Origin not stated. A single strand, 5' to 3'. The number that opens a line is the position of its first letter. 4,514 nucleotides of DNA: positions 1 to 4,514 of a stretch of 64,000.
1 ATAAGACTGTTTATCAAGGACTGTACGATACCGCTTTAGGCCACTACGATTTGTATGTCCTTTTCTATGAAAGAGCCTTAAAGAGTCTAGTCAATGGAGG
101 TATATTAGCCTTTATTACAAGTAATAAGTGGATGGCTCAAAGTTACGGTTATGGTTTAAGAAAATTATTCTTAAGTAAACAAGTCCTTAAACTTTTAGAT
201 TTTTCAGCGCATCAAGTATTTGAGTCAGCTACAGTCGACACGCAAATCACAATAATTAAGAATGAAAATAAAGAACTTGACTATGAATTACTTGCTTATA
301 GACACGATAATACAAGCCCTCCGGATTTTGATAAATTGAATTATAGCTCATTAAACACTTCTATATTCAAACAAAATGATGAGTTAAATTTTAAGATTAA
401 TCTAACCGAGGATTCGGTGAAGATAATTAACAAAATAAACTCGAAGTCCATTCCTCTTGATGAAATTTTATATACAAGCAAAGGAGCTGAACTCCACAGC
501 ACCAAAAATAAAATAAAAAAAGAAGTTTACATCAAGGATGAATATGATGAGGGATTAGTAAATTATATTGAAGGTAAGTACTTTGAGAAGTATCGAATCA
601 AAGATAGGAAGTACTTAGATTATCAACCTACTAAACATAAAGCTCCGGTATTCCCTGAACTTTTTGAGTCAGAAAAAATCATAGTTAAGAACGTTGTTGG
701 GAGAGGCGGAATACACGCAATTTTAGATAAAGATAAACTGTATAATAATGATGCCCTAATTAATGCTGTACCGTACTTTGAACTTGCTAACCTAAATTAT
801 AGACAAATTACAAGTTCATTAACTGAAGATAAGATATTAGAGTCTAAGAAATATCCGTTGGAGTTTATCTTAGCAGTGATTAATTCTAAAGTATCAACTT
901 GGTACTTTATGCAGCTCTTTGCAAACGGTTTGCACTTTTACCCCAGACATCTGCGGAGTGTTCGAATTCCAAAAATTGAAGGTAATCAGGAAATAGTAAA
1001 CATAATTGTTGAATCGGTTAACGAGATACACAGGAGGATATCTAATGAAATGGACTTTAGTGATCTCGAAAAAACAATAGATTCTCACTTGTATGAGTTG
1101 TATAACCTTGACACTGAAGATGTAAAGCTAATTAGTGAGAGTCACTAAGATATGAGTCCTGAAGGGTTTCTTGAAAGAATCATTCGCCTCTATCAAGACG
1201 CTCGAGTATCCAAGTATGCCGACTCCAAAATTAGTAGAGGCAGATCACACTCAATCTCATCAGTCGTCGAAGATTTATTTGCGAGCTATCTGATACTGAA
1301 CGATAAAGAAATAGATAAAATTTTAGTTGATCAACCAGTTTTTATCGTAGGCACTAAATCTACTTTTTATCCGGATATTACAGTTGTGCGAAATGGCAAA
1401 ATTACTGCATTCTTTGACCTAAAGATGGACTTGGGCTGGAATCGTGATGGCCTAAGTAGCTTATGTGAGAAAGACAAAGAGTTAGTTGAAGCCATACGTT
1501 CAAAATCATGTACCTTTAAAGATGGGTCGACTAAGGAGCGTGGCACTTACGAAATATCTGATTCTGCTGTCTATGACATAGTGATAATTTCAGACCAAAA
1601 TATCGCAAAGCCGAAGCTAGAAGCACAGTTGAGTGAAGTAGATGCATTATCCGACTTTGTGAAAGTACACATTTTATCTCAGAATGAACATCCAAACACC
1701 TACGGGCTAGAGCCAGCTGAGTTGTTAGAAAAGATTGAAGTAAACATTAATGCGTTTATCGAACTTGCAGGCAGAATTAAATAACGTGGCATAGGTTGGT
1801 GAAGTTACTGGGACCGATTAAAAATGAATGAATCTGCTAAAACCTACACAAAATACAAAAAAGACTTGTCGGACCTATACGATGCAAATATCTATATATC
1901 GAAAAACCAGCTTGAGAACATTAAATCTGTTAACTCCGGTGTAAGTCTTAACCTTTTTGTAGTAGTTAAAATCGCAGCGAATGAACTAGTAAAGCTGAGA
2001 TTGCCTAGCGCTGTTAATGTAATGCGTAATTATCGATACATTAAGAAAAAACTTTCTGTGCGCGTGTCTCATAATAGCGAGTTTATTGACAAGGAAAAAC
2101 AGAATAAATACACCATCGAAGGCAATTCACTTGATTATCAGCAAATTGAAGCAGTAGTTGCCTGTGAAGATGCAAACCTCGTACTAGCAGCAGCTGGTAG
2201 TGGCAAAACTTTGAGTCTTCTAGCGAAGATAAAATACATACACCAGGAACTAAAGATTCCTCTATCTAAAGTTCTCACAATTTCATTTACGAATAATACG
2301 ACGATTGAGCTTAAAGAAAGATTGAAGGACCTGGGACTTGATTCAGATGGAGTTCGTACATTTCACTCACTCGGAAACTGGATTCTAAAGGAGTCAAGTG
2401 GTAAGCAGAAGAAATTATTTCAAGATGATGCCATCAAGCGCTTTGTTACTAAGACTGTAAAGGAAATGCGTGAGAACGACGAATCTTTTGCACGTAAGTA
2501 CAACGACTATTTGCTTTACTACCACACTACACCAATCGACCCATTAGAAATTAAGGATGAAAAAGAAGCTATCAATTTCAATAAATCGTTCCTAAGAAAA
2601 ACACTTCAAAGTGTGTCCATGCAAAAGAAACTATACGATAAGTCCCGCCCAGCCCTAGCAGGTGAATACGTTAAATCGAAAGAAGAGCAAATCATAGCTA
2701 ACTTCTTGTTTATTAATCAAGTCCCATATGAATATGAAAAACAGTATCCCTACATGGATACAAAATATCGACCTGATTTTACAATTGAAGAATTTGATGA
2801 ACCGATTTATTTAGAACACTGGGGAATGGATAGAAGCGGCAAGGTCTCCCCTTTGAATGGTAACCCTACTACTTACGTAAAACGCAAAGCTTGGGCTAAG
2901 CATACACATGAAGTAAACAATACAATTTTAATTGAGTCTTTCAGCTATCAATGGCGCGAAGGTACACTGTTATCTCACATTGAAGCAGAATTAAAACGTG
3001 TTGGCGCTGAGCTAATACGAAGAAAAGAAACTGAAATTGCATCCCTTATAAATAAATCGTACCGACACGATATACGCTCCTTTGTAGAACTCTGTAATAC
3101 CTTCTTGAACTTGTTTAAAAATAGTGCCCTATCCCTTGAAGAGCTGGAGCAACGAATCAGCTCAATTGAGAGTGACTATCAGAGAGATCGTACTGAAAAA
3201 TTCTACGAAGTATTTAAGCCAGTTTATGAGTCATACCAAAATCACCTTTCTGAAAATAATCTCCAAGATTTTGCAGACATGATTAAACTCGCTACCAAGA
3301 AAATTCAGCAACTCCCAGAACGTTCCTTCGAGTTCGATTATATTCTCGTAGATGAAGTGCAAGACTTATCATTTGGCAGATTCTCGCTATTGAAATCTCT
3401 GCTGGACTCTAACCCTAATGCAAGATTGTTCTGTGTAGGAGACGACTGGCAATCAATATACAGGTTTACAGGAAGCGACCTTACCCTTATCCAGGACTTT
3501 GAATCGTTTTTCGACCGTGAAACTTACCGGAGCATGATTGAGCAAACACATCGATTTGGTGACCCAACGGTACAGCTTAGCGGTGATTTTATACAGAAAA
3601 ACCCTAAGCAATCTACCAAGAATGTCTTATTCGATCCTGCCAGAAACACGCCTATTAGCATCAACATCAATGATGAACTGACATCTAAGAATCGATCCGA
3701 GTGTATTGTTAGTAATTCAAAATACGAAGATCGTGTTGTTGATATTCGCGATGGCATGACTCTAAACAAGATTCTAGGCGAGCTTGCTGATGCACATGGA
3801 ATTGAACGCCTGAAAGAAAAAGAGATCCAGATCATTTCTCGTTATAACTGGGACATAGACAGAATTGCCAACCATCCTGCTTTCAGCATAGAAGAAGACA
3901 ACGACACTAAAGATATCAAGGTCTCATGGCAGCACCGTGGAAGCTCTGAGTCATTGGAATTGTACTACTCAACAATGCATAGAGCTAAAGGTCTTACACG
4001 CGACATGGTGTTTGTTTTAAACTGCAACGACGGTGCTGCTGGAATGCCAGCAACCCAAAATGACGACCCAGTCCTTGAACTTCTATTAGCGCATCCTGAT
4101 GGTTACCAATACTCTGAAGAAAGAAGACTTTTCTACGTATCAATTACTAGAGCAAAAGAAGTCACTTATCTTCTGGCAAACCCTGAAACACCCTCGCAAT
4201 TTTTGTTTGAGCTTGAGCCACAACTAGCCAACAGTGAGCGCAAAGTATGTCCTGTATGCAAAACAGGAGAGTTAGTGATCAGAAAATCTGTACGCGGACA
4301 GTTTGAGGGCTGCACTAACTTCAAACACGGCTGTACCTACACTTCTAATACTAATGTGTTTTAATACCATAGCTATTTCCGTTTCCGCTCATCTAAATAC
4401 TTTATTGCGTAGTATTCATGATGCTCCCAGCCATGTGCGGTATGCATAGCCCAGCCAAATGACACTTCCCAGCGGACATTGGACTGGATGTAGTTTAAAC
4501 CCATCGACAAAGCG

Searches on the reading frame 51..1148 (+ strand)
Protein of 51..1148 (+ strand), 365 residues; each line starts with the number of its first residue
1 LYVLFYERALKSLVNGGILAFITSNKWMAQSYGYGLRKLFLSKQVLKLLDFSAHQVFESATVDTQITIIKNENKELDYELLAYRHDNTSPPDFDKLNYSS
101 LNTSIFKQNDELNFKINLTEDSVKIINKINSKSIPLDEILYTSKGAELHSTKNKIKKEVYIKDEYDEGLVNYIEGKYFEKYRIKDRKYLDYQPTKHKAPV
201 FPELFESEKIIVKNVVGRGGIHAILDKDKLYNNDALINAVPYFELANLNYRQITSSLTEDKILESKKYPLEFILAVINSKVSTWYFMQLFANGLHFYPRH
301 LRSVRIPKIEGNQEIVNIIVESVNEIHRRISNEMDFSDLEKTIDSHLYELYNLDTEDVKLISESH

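Call 34: search_protein_families(library=pfam, proteins=[window:51-1148:+], max_evalue=0.001)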
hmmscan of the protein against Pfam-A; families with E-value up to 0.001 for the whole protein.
window:51-1148:+ (365 aa): 2 families
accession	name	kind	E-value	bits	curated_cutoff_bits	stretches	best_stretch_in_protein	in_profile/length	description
PF07669.17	Eco57I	-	7e-12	46.2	25.3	1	1-57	112-171/171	Eco57I restriction-modification methylase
PF12950.13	TaqI_C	-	3.7e-08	34.1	26.5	1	171-295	2-103/118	TaqI-like C-terminal specificity domain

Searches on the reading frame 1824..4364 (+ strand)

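Call 34: search_protein_families(library=pfam, proteins=[window:1824-4364:+], max_evalue=0.001)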
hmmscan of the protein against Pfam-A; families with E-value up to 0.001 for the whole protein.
window:1824-4364:+ (846 aa): 6 families
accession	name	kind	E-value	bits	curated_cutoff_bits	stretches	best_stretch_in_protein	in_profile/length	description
PF00580.27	UvrD-helicase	-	7.9e-45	154.1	23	2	354-563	75-270/271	UvrD/REP helicase N-terminal domain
PF13245.12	AAA_19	-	3.8e-15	56.7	25.1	1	107-548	1-133/134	AAA domain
PF13361.12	UvrD_C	-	8.9e-14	52.1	25.6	1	628-783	203-345/350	UvrD-like helicase C-terminal domain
PF13538.12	UvrD_C_2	-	1.4e-07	31.7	27.4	0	761-783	29-51/52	UvrD-like helicase C-terminal domain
PF01396.24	Zn_ribbon_Top1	-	6.1e-06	26.4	32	1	808-842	3-35/39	Topoisomerase DNA binding C4 zinc finger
PF01443.25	Viral_helicase1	-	0.00015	22.1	21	0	492-569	45-122/228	Viral superfamily 1 RNA helicase core domain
